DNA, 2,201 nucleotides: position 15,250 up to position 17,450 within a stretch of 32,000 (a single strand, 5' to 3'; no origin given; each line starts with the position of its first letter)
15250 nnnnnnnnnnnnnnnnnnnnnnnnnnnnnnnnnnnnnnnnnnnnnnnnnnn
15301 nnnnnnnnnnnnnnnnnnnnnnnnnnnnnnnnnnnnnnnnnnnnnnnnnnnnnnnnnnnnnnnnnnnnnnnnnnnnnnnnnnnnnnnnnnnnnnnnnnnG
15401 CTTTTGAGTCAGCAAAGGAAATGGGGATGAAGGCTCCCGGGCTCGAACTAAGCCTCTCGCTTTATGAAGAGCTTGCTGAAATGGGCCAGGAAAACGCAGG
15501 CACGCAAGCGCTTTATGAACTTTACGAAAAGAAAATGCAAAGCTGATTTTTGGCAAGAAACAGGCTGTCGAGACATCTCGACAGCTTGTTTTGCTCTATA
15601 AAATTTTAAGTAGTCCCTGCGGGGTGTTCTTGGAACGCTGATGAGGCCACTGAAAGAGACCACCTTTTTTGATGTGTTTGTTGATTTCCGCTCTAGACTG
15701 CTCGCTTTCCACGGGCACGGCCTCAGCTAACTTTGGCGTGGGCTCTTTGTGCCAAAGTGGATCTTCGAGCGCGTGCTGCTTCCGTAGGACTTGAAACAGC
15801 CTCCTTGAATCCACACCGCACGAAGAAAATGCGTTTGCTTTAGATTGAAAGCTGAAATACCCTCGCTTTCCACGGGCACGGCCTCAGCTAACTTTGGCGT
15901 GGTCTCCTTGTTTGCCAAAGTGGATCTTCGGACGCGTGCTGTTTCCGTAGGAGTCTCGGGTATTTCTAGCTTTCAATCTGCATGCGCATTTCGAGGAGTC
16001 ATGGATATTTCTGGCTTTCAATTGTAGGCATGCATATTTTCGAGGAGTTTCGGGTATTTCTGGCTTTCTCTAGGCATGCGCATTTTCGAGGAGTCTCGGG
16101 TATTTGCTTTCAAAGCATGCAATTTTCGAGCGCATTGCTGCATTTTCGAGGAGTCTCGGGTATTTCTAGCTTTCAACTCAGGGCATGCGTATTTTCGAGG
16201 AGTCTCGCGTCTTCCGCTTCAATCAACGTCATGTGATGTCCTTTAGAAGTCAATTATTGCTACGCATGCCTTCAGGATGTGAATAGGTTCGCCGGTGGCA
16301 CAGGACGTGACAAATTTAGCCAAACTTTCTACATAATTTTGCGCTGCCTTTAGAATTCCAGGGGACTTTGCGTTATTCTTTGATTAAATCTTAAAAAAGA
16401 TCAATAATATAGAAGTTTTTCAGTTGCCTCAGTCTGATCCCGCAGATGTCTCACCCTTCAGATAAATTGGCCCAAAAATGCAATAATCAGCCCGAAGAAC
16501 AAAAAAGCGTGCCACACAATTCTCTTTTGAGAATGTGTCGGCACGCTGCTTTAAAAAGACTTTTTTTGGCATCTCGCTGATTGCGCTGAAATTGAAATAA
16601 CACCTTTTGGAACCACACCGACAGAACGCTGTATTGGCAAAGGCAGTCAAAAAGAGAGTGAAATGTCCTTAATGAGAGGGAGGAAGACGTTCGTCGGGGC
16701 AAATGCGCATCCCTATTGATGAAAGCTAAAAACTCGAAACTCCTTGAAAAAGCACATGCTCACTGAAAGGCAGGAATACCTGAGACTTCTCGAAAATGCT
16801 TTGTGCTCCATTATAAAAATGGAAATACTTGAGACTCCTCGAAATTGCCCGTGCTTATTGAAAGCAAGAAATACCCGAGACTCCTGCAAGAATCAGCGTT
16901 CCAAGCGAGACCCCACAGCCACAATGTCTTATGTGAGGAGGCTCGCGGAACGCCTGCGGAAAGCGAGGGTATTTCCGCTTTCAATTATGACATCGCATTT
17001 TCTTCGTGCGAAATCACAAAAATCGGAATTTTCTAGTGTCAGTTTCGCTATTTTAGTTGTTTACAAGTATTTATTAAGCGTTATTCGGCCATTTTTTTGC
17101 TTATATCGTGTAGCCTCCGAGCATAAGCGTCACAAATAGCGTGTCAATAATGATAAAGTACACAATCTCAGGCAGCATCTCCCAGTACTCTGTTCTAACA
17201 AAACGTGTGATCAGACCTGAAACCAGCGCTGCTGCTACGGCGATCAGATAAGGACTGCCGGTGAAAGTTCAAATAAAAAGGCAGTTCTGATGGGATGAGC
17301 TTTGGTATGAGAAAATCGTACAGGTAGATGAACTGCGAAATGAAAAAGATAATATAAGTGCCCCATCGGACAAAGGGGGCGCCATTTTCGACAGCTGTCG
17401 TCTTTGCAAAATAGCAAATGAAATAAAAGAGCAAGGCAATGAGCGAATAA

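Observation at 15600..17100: Island B has a large inverted architecture with tandem arrays in opposite orientation flanking a ~500-bp core, plus a 134-nt hairpin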

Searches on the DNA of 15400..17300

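Call 8: search_rna_families(source=window, start=15400, end=17300, threshold=evalue, max_evalue=1)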
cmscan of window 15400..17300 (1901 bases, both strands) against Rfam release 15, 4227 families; matches with E-value up to 1: 1.
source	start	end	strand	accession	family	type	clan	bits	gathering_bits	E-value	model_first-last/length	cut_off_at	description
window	16269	16335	-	RF01690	Bacillaceae-1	Gene; sRNA;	-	34.2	35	0.00053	1-67/67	no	Bacillaceae-1 RNA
